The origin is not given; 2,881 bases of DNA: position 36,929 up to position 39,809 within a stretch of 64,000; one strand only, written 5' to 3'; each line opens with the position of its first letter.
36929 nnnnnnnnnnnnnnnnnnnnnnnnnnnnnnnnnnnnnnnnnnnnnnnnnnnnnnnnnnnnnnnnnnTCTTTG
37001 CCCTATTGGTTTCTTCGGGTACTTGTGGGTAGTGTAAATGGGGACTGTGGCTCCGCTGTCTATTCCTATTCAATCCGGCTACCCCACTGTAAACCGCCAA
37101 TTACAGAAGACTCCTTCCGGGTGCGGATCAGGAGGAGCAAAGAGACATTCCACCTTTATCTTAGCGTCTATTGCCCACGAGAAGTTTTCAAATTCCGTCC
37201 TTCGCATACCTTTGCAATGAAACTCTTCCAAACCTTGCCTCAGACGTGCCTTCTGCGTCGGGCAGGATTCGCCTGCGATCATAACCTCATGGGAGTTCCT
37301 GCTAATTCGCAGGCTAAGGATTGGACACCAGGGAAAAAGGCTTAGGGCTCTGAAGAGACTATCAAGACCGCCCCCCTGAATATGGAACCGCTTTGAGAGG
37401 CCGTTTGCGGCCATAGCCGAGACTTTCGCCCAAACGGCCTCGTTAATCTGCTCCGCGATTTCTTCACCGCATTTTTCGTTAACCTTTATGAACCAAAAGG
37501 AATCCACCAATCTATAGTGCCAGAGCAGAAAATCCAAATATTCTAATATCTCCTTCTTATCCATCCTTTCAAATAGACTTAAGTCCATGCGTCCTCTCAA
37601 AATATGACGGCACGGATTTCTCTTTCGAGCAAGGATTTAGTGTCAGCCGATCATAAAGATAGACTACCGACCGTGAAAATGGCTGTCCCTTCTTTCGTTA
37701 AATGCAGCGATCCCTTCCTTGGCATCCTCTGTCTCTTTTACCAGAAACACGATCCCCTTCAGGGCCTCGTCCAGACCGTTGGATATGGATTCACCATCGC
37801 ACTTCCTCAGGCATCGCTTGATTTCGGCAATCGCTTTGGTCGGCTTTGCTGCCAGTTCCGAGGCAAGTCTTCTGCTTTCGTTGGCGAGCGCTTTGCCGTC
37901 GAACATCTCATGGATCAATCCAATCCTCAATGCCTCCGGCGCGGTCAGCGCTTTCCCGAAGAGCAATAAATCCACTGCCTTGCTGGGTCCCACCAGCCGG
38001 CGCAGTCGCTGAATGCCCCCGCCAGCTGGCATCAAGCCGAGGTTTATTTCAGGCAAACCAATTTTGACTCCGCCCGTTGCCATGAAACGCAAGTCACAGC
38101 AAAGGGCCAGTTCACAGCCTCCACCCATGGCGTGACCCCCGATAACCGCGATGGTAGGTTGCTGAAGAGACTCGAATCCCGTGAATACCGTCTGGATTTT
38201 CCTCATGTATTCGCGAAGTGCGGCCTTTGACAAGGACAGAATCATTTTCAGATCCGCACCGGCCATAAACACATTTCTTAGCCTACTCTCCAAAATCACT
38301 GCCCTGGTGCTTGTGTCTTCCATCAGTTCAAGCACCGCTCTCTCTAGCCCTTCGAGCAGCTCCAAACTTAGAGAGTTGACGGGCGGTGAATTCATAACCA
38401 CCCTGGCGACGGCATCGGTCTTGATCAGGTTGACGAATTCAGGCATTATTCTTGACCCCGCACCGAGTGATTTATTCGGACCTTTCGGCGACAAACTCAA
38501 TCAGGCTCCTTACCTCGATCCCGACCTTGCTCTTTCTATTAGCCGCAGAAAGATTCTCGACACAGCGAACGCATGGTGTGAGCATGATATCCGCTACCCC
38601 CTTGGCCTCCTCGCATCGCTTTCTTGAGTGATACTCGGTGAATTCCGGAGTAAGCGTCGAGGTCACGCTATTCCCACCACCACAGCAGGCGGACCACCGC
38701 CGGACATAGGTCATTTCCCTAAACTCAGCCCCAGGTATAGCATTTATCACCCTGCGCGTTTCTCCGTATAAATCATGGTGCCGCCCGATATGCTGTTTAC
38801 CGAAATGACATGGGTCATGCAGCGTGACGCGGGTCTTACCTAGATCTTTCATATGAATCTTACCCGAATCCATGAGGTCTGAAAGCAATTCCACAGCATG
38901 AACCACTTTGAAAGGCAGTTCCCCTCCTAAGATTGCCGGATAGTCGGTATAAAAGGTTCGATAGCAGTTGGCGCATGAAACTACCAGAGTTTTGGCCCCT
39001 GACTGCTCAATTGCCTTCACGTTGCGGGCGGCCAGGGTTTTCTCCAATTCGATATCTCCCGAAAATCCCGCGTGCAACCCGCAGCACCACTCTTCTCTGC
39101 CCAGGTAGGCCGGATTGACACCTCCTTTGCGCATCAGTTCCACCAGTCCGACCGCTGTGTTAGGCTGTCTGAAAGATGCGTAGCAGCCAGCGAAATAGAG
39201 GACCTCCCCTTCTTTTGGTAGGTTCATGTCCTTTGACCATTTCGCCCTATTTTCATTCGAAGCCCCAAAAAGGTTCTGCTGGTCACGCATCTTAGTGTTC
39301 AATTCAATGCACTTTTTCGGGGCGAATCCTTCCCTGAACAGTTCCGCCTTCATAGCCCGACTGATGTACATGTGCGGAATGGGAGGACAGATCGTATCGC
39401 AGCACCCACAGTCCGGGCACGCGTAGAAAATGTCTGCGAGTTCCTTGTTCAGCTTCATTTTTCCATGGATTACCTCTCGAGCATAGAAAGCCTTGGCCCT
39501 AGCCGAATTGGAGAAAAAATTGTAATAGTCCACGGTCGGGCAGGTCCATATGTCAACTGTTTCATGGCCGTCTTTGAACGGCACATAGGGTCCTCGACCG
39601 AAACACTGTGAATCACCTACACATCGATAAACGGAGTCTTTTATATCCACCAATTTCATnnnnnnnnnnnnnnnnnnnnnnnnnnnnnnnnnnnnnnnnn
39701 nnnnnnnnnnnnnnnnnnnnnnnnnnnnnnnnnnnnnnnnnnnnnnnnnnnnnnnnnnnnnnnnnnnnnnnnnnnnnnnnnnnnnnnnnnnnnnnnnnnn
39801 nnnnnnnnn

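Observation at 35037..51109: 15-gene sigma-54-dependent operon: Liv-type importer with embedded acyl-CoA synthetase, PaaK-type ligase, DUF35/thiolase, GlcD/HdrD-like redox pair, crotonase, two Cys-motif DUF proteins and an AbfD-like dehydratase (substrate unknown)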

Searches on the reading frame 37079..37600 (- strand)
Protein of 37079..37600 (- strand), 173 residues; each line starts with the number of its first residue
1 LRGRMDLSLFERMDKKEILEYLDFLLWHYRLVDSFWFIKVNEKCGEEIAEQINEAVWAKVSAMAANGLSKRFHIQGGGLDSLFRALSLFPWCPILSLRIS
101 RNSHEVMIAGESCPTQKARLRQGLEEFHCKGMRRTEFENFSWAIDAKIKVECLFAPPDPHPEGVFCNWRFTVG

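Call 5: search_protein_families(library=pfam, proteins=[window:37079-37600:-], max_evalue=0.01)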
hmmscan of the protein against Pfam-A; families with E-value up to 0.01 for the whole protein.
window:37079-37600:- (173 aa): 1 family
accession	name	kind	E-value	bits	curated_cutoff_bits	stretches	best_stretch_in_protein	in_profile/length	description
PF19620.4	DUF6125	-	9.7e-26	91.1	27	1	15-171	5-163/164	Family of unknown function (DUF6125)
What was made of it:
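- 37079..37600 (-): DUF6125 protein, probable V4R-like ligand-binding fold; accessory. DUF6125 E=1e-25 (call 5).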

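Call 8: search_protein_families(library=ncbifam, proteins=[window:37079-37600:-], max_evalue=0.001)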
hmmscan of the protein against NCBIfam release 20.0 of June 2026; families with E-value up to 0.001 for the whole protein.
window:37079-37600:- (173 aa): 0 families

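Call 38: search_protein_families(library=pfam, proteins=[window:37079-37600:-], max_evalue=10)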
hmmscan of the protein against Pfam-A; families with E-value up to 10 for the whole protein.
window:37079-37600:- (173 aa): 2 families
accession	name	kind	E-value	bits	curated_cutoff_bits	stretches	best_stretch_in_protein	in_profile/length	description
PF19620.4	DUF6125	-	9.7e-26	91.1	27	1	15-171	5-163/164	Family of unknown function (DUF6125)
PF16779.11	DMP12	-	0.075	13.5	27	1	7-68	3-61/115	DNA-mimic protein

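Call 63: find_homologous_proteins(query=window:37079-37588:-, max_evalue=0.001)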
Query window:37079-37588:- (169 aa): 1723 proteins with E <= 0.001 among 1758 candidates; the best 120 are listed.
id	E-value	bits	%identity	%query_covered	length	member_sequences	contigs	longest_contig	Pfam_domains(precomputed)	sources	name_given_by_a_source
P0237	7.3e-102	356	99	90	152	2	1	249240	PF19620.5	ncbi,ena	-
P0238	1.3e-77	278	70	99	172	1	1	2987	PF19620.5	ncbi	-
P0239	2.3e-61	225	58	99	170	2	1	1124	PF19620.5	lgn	-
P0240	2.5e-61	224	57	100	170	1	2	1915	PF19620.5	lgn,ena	-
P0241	2.9e-60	221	53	100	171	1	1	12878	PF19620.5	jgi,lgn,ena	-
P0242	3.2e-60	221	54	98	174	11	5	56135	PF19620.5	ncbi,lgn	-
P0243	3.2e-60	221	55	99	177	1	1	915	PF19620.5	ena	-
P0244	4.1e-60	220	57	98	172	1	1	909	PF19620.5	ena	-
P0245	4.4e-60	220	57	98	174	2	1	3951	PF19620.5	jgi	-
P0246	5.8e-60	220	55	99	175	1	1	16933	PF19620.5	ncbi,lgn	-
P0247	6.4e-60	220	54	100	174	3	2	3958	PF19620.5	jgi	jgi:hypothetical protein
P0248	1.1e-59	219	54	99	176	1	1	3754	PF19620.5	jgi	jgi:hypothetical protein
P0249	1.4e-59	219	54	99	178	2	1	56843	PF19620.5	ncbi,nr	ncbi:hypothetical protein EH223_04025 [candidate division KSB1 bacterium]|nr:hypothetical protein [c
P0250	1.4e-59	219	55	99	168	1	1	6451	PF19620.5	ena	-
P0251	1.4e-59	219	54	100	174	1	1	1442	PF19620.5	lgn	-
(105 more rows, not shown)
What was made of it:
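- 37079..37600 (-): More than 1700 homologs, including Methanocella (call 63).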

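Call 72: predict_structure(alignment_id=A3)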
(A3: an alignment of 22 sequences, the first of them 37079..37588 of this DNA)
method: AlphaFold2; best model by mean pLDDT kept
length: 169 residues; sequences in the alignment: 22
mean_pLDDT: 84.4   pTM: 0.77
mean pLDDT of the five models: 84.4, 80.5, 78.0, 77.9, 74.1
residues with pLDDT >= 90: 53; 70-90: 99; 50-70: 17; < 50: 0
segments of 3 or more residues with pLDDT < 50: none
pLDDT, mean of each block of 10 residues (from residue 1): 72 74 57 81 83 84 86 92 81 90 88 86 87 94 96 89 95
secondary structure, 60 per line:
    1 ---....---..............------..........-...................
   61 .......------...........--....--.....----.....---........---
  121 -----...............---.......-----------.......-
elements in order: H4-7 H11-24 H31-40 H42-67 H74-84 H87-90 E93-97 E102-106 H110-117 H126-140 E144-150 E162-168

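Call 75: fold_search(model_id=the predicted structure, library=pdb)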
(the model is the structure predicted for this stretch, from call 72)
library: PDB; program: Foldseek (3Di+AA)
matches with E <= 10: 265; with E <= 0.001: 0
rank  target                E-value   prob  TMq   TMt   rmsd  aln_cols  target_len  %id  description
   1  3sj5_B                6.0e-03  0.99  0.44  0.41   8.3       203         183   13  I5F Mutant Structure of T. Tengcongensis H-NOX (released 2011-07-20)
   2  5frv_A                7.1e-03  1.00  0.54  0.47   4.3       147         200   12  crystal structure of the phenol-responsive sensory domain of the transcription activator PoxR in complex with 4-methyl (released 2016-03-30)
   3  6aq3_E                7.9e-03  0.99  0.45  0.45   8.8       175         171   10  Crystal structure of a trafficking protein particle complex subunit 3 from Naegleria fowleri covalently bound to palmi (released 2017-08-30)
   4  8poc_A                8.9e-03  0.96  0.39  0.41  11.7       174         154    9  Cryo-EM structure of Dickeya dadantii BcsD (released 2023-12-20)
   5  2j3w_E                1.1e-02  0.99  0.46  0.49   8.7       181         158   10  The crystal structure of the bet3-trs31-sedlin complex. (released 2006-11-27)
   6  7b6d_A                1.1e-02  0.99  0.48  0.49   9.4       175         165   12  Drosophila melanogaster TRAPPCore (C1, C2, C2L, C3a/b, C4, C5, C6 subunits) (released 2021-06-09)
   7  4it2_A                1.2e-02  0.99  0.46  0.43   8.0       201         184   13  Mn(III)-PPIX bound Tt H-NOX (released 2013-02-27)
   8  8pkd_A                1.2e-02  0.95  0.35  0.38  10.6       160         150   10  Cryo-EM structure of Orrella dioscoreae BcsD (released 2023-12-20)
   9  9dd4_A                1.6e-02  0.98  0.36  0.45   8.7       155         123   10  Crystal Structure of Designed facilitated dissociation target LHD101An1: LHD101A with an N-terminal extension (released 2025-08-20)
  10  3njc_A                1.8e-02  0.93  0.39  0.42   8.6       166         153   11  Crystal structure of the yslB protein from Bacillus subtilis. Northeast Structural Genomics Consortium Target SR460. (released 2010-09-22)
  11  9dd0_B                1.9e-02  0.93  0.34  0.42   8.3       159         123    9  Designed allosteric facilitated dissociation switch AS1 in complex state TH with methylated lysines, crystal #2 (released 2025-08-20)
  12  7mwr_A                1.9e-02  0.90  0.33  0.28  15.1       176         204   11  Structure of De Novo designed beta sheet heterodimer LHD101A53/B4 (released 2022-01-19)
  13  5frw_A                2.0e-02  1.00  0.50  0.44   5.0       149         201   13  crystal structure of the phenol-responsive sensory domain of the transcription activator PoxR with Phenol (released 2016-04-06)
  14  2cfh_A                2.0e-02  0.97  0.44  0.46   7.8       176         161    9  Structure of the Bet3-TPC6B core of TRAPP (released 2006-07-12)
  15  7u06_E                2.2e-02  0.85  0.40  0.34   9.7       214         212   12  Structure of the yeast TRAPPII-Rab11/Ypt32 complex in the closed/open state (composite structure) (released 2022-04-27)
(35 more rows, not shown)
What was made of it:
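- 37079..37600 (-): Weak fold matches to PoxR/MopR sensor domains, H-NOX and Bet3 (call 75).
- On V4R / H-NOX / Bet3-like ligand-binding fold (for DUF6125): Best Foldseek E-values are 6e-3 to 7e-3, with TM 0.54 to PoxR/MopR (call 75).
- DUF6125 resembles phenol-sensor V4R domains (call 75).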

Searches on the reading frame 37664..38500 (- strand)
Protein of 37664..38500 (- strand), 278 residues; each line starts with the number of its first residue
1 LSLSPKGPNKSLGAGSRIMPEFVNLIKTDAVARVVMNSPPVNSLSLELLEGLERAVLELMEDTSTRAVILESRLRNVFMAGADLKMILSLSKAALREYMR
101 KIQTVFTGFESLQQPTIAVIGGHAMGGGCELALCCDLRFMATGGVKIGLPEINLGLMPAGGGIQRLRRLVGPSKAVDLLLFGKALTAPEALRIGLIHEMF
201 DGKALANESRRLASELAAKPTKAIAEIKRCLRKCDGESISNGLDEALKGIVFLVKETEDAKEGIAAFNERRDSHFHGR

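Call 5: search_protein_families(library=pfam, proteins=[window:37664-38500:-], max_evalue=0.01)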
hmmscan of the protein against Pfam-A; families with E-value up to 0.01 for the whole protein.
window:37664-38500:- (278 aa): 2 families
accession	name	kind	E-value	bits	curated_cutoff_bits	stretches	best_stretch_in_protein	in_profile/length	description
PF00378.25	ECH_1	-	1.1e-49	169.5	27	1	29-277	4-250/251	Enoyl-CoA hydratase/isomerase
PF16113.10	ECH_2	-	1.9e-22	80.6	27.2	1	34-235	4-203/335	Enoyl-CoA hydratase/isomerase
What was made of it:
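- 37664..38500 (-): Enoyl-CoA hydratase (crotonase). ECH_1 E=1e-49 (call 5).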

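Call 8: search_protein_families(library=ncbifam, proteins=[window:37664-38500:-], max_evalue=0.001)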
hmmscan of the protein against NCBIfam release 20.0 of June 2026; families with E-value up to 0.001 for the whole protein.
window:37664-38500:- (278 aa): 73 families (the best 25 are shown)
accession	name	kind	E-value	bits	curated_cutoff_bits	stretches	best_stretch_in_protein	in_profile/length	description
NF005803.0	PRK07658.1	equivalog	3e-55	187.4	313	1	22-278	3-257/257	enoyl-CoA hydratase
NF005802.0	PRK07657.1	equivalog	3.6e-50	170.9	363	1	27-277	10-259/260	enoyl-CoA hydratase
NF004475.0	PRK05809.1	subfamily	1.9e-49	168.5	394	1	23-277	6-259/260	short-chain-enoyl-CoA hydratase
NF006007.0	PRK08138.1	subfamily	9e-49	166.2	355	1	27-278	14-261/261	enoyl-CoA hydratase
NF007239.0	PRK09674.1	equivalog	1.8e-47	162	371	1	27-278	10-257/257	2,3-dehydroadipyl-CoA hydratase PaaF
NF051848.1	EnCoAHydtEchA19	equivalog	1.9e-47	162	400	1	27-278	6-258/258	enoyl-CoA hydratase EchA19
NF006566.0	PRK09076.1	subfamily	4.5e-47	160.8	286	1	23-276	7-258/260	enoyl-CoA hydratase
NF004517.0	PRK05862.1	equivalog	2.2e-45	155.1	396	1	27-276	10-255/257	enoyl-CoA hydratase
NF004781.0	PRK06127.1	subfamily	1.4e-43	149.5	291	1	23-278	13-269/269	enoyl-CoA hydratase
NF004796.0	PRK06144.1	subfamily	5.7e-41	140.7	272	1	23-278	10-262/262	enoyl-CoA hydratase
NF005073.0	PRK06495.1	subfamily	1.6e-39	135.7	296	1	27-278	10-257/257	enoyl-CoA hydratase/isomerase family protein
NF004634.0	PRK05980.1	equivalog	3e-39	135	375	1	20-276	2-261/263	crotonase/enoyl-CoA hydratase family protein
NF008363.0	PRK11154.1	equivalog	1.4e-38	132.6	869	1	25-219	10-208/708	fatty acid oxidation complex subunit alpha FadJ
NF008727.0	PRK11730.1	equivalog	2.4e-38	132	870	1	29-217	15-205/717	fatty acid oxidation complex subunit alpha FadB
NF005804.0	PRK07659.1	equivalog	1.5e-37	129.5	311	1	21-277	6-259/260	enoyl-CoA hydratase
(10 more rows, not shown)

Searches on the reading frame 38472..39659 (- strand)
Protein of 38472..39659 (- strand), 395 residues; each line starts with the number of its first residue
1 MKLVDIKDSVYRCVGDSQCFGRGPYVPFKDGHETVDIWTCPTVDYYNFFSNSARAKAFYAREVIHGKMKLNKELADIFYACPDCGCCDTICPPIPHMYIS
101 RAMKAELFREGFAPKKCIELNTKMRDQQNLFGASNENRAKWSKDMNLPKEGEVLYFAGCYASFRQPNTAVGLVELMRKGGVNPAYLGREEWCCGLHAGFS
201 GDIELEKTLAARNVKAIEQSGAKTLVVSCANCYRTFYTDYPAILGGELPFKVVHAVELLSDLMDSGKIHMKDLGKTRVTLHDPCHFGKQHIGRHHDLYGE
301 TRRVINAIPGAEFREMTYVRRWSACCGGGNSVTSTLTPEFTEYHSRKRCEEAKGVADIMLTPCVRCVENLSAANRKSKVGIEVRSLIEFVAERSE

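Call 5: search_protein_families(library=pfam, proteins=[window:38472-39659:-], max_evalue=0.01)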
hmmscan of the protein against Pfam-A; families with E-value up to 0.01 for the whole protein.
window:38472-39659:- (395 aa): 1 family
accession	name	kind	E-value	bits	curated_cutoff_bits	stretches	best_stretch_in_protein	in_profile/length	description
PF02754.22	CCG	-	1.2e-27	96.3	20.6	2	153-236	1-84/85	Cysteine-rich domain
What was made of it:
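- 38472..39659 (-): Iron-sulfur partner with two CCG domains (HdrD/GlcF-like). CCG E=1e-27, two stretches (call 5).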

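Call 8: search_protein_families(library=ncbifam, proteins=[window:38472-39659:-], max_evalue=0.001)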
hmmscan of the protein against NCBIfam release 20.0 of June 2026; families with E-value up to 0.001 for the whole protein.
window:38472-39659:- (395 aa): 11 families
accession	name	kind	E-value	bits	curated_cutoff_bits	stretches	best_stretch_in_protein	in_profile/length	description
NF004898.0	PRK06259.1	equivalog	1.8e-35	122.6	385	1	39-390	145-484/488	fumarate reductase (CoM/CoB) subunit TfrB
NF045670.1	quin_L_LdhH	equivalog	5.4e-26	91.1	800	1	146-390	462-705/706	L-lactate dehydrogenase (quinone) large subunit LdhH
NF045663.1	diclust_near_Sec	equivalog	9.6e-23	80.2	530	1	40-376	318-624/759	pyridine nucleotide-disulfide oxidoreductase/dicluster-binding protein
NF045724.1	ferredox_TmcB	equivalog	6.9e-20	71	735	1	175-392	210-426/430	electron transfer complex ferredoxin TmcB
NF008369.0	PRK11168.1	equivalog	4.9e-19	68.5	278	1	133-327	145-335/401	anaerobic glycerol-3-phosphate dehydrogenase subunit C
NF045711.1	sulf_resp_HmcF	equivalog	2.1e-13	49.9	750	1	188-383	241-438/457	sulfate respiration complex iron-sulfur protein HmcF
TIGR03379.1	glycerol3P_GlpC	equivalog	1.2e-11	44.1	279.9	1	148-327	159-332/397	anaerobic glycerol-3-phosphate dehydrogenase subunit GlpC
NF045796.1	DsrK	equivalog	5.5e-10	38.5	400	1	70-335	109-377/453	sulfate reduction electron transfer complex DsrMKJOP subunit DsrK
TIGR03288.1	CoB_CoM_SS_B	equivalog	1.4e-07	31.1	345.15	1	153-238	2-86/290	CoB--CoM heterodisulfide reductase subunit B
NF008434.0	PRK11274.1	equivalog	3.2e-07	29.6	333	1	147-377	164-395/409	glycolate oxidase subunit GlcF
NF041780.1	hetero_SS_HdrB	equivalog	2.4e-05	23.8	450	0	152-234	5-88/304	ferredoxin:CoB-CoM heterodisulfide reductase subunit HdrB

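Call 77: search_solved_structures(query=window:38472-39659:-, max_evalue=0.001)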
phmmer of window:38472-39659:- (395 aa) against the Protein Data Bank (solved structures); distinct sequences matched with E-value up to 0.001: 6.
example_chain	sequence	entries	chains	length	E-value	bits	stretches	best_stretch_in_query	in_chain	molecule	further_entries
9ojn_A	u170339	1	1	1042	5.6e-22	81.4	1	76-366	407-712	Iron-sulfur-binding reductase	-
7bkb_B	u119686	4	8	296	3.3e-05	26.2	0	152-237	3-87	CoB--CoM heterodisulfide reductase subunit B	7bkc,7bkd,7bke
9sfi_C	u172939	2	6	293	0.00013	24.3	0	155-238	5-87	H(2)/formate:CoB-CoM heterodisulfide,ferredoxin reductase subunit B2 | Heterodisulfide reductase subunit B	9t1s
8rvv_B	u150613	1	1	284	0.0002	23.6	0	152-238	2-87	H(2):CoB-CoM heterodisulfide,ferredoxin reductase subunit B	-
8rvu_b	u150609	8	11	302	0.0002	23.6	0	152-238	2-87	H(2):CoB-CoM heterodisulfide,ferredoxin reductase subunit B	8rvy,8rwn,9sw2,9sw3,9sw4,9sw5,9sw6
5odc_B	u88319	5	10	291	0.00036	22.8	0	154-237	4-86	Heterodisulfide reductase, subunit B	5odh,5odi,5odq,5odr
